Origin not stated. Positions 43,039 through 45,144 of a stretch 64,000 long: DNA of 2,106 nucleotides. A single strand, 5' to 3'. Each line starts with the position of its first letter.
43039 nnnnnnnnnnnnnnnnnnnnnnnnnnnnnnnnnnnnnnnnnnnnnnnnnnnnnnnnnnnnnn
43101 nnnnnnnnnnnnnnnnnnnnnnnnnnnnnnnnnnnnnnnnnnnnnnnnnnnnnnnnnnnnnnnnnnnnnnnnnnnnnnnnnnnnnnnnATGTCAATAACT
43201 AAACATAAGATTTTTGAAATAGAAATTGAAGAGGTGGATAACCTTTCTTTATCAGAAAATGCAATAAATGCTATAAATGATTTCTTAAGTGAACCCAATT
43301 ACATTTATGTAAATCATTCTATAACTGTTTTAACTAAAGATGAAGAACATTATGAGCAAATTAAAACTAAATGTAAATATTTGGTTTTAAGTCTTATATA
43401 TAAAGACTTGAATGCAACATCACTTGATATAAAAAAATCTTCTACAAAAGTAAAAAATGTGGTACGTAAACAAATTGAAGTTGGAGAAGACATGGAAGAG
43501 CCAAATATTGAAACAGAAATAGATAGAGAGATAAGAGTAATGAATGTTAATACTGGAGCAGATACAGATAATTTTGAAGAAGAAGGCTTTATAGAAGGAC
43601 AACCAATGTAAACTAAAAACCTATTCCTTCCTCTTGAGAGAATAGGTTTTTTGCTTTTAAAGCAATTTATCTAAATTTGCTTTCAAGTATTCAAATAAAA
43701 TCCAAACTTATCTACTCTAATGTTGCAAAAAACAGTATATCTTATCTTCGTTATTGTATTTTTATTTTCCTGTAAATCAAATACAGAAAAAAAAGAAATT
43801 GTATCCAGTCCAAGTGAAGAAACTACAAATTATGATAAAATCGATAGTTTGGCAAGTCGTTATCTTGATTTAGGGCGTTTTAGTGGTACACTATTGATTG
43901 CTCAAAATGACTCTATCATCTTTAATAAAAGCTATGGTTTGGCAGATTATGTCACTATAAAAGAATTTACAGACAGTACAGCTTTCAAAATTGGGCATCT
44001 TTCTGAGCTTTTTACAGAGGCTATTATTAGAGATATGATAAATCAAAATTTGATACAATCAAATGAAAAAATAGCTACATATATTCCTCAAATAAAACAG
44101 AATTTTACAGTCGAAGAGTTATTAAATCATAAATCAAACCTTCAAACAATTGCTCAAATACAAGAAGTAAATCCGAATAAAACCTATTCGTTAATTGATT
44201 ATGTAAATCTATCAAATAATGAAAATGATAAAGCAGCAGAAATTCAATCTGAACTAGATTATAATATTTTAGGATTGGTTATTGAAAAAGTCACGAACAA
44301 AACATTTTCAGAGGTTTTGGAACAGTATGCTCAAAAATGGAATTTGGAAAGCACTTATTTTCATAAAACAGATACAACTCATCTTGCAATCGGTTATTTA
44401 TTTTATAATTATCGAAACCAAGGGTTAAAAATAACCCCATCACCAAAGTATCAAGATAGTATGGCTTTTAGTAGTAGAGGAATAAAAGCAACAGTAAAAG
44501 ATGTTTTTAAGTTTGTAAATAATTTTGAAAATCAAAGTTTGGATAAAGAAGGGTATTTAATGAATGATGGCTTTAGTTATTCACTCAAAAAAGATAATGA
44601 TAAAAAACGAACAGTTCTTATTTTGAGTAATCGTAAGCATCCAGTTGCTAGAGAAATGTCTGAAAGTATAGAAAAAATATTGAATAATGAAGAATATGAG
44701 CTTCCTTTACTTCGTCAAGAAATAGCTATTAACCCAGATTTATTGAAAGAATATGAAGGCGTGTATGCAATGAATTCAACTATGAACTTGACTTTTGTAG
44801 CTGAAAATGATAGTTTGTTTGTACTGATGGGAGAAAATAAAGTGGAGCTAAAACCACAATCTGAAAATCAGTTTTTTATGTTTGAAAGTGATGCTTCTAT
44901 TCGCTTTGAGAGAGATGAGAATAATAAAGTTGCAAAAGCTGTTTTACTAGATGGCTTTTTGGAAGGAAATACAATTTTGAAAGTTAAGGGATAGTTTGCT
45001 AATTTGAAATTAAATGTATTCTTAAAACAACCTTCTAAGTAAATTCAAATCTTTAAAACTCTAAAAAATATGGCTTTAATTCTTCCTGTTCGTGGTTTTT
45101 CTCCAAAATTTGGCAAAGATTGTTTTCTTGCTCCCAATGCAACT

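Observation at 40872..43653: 2.7-kb islet flanked by duplicated terminator hairpins encoding an OLD-family ATPase-TOPRIM nuclease with unusual small partners: candidate novel defence operon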

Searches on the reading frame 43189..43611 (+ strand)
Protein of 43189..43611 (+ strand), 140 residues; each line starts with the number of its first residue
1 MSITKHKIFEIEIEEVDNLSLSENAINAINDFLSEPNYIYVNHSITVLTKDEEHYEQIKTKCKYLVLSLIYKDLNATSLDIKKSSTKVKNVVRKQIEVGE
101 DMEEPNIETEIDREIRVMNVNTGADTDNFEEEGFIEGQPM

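Call 3: search_protein_families(library=pfam, proteins=[window:43189-43611:+], max_evalue=1)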
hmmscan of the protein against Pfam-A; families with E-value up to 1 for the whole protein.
window:43189-43611:+ (140 aa): 2 families
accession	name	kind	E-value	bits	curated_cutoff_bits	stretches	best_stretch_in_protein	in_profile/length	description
PF04461.18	DUF520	-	0.012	16.2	23.2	1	10-117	8-115/161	Protein of unknown function (DUF520)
PF09893.14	DUF2120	-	0.32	11.5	25.3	1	49-108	32-91/136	Uncharacterized protein conserved in archaea (DUF2120)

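Call 4: search_protein_families(library=padloc, proteins=[window:43189-43611:+], max_evalue=1)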
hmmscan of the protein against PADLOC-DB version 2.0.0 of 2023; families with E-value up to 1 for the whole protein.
window:43189-43611:+ (140 aa): 0 families

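Call 11: search_protein_families(library=ncbifam, proteins=[window:43189-43611:+], max_evalue=0.1)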
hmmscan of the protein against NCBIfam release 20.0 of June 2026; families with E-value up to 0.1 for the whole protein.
window:43189-43611:+ (140 aa): 2 families
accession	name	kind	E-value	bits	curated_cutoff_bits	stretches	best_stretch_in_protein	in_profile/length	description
NF003819.0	PRK05412.1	equivalog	0.02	15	146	1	10-116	11-116/164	YajQ family cyclic di-GMP-binding protein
TIGR00862.1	O-ClC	subfamily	0.028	14.2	358.95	1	35-94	59-119/236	intracellular chloride channel protein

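Call 12: search_protein_families(library=phrogs, proteins=[window:43189-43611:+], max_evalue=0.1)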
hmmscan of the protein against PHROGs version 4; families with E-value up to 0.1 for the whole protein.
window:43189-43611:+ (140 aa): 0 families

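Call 60: search_solved_structures(query=window:43189-43608:+, max_evalue=10)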
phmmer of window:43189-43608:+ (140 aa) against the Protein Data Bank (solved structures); distinct sequences matched with E-value up to 10: 1.
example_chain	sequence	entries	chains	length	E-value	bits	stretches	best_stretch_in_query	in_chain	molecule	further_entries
1wv2_A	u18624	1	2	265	1.2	12.5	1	65-115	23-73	Thiazole biosynthesis protein thiG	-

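Call 64: find_homologous_proteins(query=A3, max_evalue=0.001)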
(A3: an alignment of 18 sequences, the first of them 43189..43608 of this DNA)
Query A3 (18 sequences) (140 aa, profile of the alignment): 50 proteins with E <= 0.001 among 2299 candidates.
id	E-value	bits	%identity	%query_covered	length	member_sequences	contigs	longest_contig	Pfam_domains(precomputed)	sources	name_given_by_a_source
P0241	3.4e-53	197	53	84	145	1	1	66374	-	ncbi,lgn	ncbi:MAG: hypothetical protein ABFR05_00015 [Bacteroidota bacterium]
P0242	2.7e-52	194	50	86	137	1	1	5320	-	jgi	-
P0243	4.7e-52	193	51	84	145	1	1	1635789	-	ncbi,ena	-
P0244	2.0e-51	191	48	84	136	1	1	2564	-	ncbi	-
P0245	7.0e-51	189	48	91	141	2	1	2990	-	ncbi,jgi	-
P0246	1.1e-50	189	49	82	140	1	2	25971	-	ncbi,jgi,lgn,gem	-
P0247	1.2e-50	188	57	83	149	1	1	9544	-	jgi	-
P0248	2.0e-50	188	49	86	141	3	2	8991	-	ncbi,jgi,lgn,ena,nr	ncbi:MAG TPA: hypothetical protein VNG53_11610 [Bacteroidia bacterium]|nr:hypothetical protein [Bact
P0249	2.4e-50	188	49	82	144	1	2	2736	-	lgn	-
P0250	1.3e-49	185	51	84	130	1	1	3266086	-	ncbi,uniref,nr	ncbi:hypothetical protein LA303_07705 [Candidatus Sulfidibacterium hydrothermale]|uniref:hypothetica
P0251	2.1e-49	185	58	85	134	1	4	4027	-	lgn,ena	-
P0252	4.6e-49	183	48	86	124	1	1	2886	-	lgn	-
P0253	5.5e-49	183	53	83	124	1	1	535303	-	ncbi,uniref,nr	ncbi:hypothetical protein GWK08_16825 [Leptobacterium flavescens]|uniref:Uncharacterized protein n=1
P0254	8.5e-49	183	51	84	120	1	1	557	-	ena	-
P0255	1.1e-48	182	48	84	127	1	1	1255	-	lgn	-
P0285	4.0e-29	119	38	76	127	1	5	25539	-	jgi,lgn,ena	-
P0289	1.7e-26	110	38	76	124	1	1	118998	-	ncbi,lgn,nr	ncbi:MAG: hypothetical protein JWP12_2590 [Bacteroidetes bacterium]|nr:hypothetical protein [Bactero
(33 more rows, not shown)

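Call 66: find_encoding_contigs(protein=P0289, flank=7000, max_places=2)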
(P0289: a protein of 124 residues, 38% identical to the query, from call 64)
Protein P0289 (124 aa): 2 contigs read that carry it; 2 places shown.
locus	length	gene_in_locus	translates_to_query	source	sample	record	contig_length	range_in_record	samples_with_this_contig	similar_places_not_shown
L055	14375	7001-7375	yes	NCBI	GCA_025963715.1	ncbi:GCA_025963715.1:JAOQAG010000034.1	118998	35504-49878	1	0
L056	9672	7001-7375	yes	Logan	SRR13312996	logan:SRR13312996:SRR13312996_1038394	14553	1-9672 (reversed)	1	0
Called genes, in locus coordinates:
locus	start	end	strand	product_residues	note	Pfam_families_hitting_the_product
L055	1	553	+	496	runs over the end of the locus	-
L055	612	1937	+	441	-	PF03435:Sacchrp_dh_NADP, PF16653:Sacchrp_dh_C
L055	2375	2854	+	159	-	PF09601:DUF2459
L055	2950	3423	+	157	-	-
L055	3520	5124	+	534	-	PF13432:TPR_16 (faint), PF14559:TPR_19 (faint), PF07676:PD40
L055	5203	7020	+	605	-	PF02463:SMC_N, PF11398:DUF2813 (faint), PF13175:AAA_15, PF13476:AAA_23, PF13304:AAA_21, PF20469:OLD-like_TOPRIM (faint)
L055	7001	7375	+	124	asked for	-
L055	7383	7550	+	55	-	-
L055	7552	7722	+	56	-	-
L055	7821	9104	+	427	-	PF01266:DAO (faint), PF07992:Pyr_redox_2, PF13450:NAD_binding_8 (faint), PF00070:Pyr_redox, PF22366:NDH2_C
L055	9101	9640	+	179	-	PF07609:DUF1572, PF04978:MST (weak), PF12867:DinB_2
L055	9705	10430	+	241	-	PF01694:Rhomboid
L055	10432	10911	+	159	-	PF00702:Hydrolase, PF08645:PNK3P, PF13419:HAD_2, PF13242:Hydrolase_like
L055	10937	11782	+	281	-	PF01063:Aminotran_4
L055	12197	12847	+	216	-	PF12766:Pyridox_oxase_2, PF01243:PNPOx_N, PF10590:PNP_phzG_C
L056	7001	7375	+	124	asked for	-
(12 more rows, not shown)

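Call 67: find_encoding_contigs(protein=P0285, flank=7000, max_places=3)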
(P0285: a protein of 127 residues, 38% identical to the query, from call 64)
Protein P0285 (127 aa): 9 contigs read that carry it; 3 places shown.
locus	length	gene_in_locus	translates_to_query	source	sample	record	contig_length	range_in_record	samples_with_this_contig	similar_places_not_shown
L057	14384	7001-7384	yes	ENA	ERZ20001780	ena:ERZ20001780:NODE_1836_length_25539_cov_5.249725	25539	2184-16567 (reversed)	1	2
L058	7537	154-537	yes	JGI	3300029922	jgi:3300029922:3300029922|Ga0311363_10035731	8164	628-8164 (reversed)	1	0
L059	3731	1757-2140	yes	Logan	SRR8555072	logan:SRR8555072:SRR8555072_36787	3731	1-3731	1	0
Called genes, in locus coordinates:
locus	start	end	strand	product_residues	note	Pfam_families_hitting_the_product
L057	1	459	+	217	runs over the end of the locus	-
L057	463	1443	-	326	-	PF18962:Por_Secre_tail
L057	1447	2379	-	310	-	PF18962:Por_Secre_tail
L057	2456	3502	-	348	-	PF18962:Por_Secre_tail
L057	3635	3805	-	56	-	-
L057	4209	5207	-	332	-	PF18962:Por_Secre_tail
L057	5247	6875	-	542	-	PF18962:Por_Secre_tail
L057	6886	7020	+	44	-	-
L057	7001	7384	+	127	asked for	-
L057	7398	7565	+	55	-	-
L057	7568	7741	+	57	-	-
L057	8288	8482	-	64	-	-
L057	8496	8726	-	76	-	-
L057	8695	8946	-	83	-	-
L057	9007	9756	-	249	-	-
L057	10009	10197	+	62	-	-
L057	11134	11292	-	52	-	-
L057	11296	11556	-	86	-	-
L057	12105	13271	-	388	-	PF00155:Aminotran_1_2 (weak), PF00266:Aminotran_5, PF01053:Cys_Met_Meta_PP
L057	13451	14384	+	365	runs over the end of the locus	PF13483:Lactamase_B_3, PF12706:Lactamase_B_2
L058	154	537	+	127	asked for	-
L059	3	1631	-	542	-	PF18962:Por_Secre_tail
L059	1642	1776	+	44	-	-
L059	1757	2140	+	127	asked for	-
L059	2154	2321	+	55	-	-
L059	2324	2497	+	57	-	-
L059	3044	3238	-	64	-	-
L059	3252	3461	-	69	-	-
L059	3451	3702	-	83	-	-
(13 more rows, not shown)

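Call 74: predict_structure(alignment_id=A4)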
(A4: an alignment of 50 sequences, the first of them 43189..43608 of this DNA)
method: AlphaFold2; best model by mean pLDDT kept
length: 140 residues; sequences in the alignment: 50
mean_pLDDT: 77.9   pTM: 0.55
mean pLDDT of the five models: 77.9, 77.6, 77.2, 76.2, 75.6
residues with pLDDT >= 90: 33; 70-90: 77; 50-70: 13; < 50: 17
segments of 3 or more residues with pLDDT < 50: 124-140
pLDDT, mean of each block of 10 residues (from residue 1): 88 75 89 90 91 84 90 83 82 80 74 77 46 41
secondary structure, 60 per line:
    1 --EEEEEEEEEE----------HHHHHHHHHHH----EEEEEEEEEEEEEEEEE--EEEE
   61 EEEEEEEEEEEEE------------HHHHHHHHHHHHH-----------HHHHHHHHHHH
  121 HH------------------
elements in order: E3-12 H23-33 E38-54 E57-73 H86-98 H110-122

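Call 92: fold_search(model_id=the predicted structure, library=viral)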
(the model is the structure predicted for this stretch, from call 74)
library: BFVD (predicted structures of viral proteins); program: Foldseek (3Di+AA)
matches with E <= 10: 978; with E <= 0.001: 0
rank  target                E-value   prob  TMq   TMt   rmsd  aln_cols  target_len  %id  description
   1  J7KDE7                1.2e-03  1.00  0.35  0.61   4.0        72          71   18  (no name in the UniProt tables at hand)
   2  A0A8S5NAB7            9.0e-03  0.94  0.28  0.38   8.5        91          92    9  Uncharacterized protein [Phage sp. ctv3H3]
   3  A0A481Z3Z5            1.6e-02  0.63  0.24  0.08  14.4       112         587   12  F-box and regulator of chromosome condensation repeat protein [Pithovirus LCPAC102]
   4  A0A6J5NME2            1.7e-02  0.99  0.38  0.62   6.6        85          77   10  DUF4177 domain-containing protein [uncultured Caudovirales phage]
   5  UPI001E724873         1.9e-02  0.99  0.36  0.49  10.9       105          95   11  (no name look-up for this kind of identifier)
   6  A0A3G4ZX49            2.4e-02  0.14  0.14  0.09  16.7       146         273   14  Uncharacterized protein [Edafosvirus sp.]
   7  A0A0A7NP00            3.1e-02  0.97  0.33  0.51   6.0        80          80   14  Uncharacterized protein [Lactobacillus phage LfeInf]
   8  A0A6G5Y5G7            3.1e-02  0.97  0.30  0.43   5.3        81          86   17  (no name in the UniProt tables at hand)
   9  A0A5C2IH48            3.6e-02  0.99  0.34  0.61   5.1        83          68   13  (no name in the UniProt tables at hand)
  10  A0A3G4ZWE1            3.6e-02  0.16  0.16  0.12  19.2       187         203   10  Uncharacterized protein [Faunusvirus sp.]
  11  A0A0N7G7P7            4.3e-02  0.51  0.26  0.27  21.6       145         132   13  Uncharacterized protein [Chrysochromulina ericina virus CeV-01B]
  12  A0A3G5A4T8            4.6e-02  0.57  0.24  0.26  21.0       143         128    7  Uncharacterized protein [Homavirus sp.]
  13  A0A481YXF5            4.6e-02  0.16  0.15  0.06  30.2       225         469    9  Uncharacterized protein [Marseillevirus LCMAC202]
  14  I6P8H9                5.5e-02  0.85  0.30  0.44  11.8       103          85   10  (no name in the UniProt tables at hand)
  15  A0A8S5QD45            6.6e-02  0.99  0.34  0.68   3.6        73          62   14  Sporulation protein Cse60 [Siphoviridae sp. ct8Hy2]
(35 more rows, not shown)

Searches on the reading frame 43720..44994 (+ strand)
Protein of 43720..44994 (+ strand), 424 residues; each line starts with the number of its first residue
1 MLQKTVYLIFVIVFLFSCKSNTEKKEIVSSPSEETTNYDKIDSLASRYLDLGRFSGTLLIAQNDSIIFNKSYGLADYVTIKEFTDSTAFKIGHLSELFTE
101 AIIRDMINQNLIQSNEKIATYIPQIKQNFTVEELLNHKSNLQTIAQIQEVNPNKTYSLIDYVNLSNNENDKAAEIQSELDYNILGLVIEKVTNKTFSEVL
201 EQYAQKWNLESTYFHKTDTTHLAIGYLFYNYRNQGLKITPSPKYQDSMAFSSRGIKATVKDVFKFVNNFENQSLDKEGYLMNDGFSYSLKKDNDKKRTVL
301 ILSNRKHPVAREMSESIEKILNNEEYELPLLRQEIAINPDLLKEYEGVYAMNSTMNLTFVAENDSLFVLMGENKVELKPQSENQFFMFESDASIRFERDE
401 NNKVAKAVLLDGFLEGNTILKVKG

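Call 11: search_protein_families(library=ncbifam, proteins=[window:43720-44994:+], max_evalue=0.1)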
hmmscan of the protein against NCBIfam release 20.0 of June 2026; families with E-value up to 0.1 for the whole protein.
window:43720-44994:+ (424 aa): 35 families (the best 25 are shown)
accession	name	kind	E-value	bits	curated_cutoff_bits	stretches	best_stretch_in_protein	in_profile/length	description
NF033085.1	bla_class_C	equivalog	1.3e-10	40.6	415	1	70-276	37-242/356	class C beta-lactamase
NF041663.1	ampC_Sliq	exception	7.6e-10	38.2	860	1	70-267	57-251/378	cephalosporin-hydrolyzing class C beta-lactamase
NF033159.0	blaPAC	exception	8.9e-10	37.9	850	1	70-265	60-252/380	PAC family class C beta-lactamase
NF033698.1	blaCSA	exception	1.8e-09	37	884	1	70-265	55-247/375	CSA family class C beta-lactamase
NF033700.1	blaCMA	exception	4.4e-09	35.8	887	1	70-265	55-247/375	CMA family class C beta-lactamase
NF033406.1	blaMCA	exception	4.6e-09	35.7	750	1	67-271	66-268/390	MCA family class C beta-lactamase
NF002968.0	PRK03642.1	equivalog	1.3e-08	34.1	385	1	7-204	4-231/432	penicillin binding protein PBP4B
NF045671.1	blaPNC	exception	8e-08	31.5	750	1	64-268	74-274/401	PNC family class C beta-lactamase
NF000423.2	blaSRT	exception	1.8e-07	30.7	860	1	70-268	57-252/378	SRT/SST family class C beta-lactamase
NF047361.1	blaASDC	exception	4.4e-06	25.9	850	1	6-268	4-264/394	ASDC family class C beta-lactamase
NF009622.0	PRK13128.1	equivalog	6.5e-06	24.9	443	1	56-142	25-111/518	D-aminopeptidase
NF038089.1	blaYRC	exception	3.3e-05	23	870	1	70-269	61-257/381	YRC family class C beta-lactamase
NF012173.1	CMY2-MIR-ACT-EC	exception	6.3e-05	21.9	680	1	70-273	61-262/380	CMY2/MIR/ACT/EC family class C beta-lactamase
NF053709.1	blaAKO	exception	6.9e-05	22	875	1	71-268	62-256/381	AKO family class C beta-lactamase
NF000385.4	blaACT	exception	0.00047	19.2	810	1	71-268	62-257/380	ACT family cephalosporin-hydrolyzing class C beta-lactamase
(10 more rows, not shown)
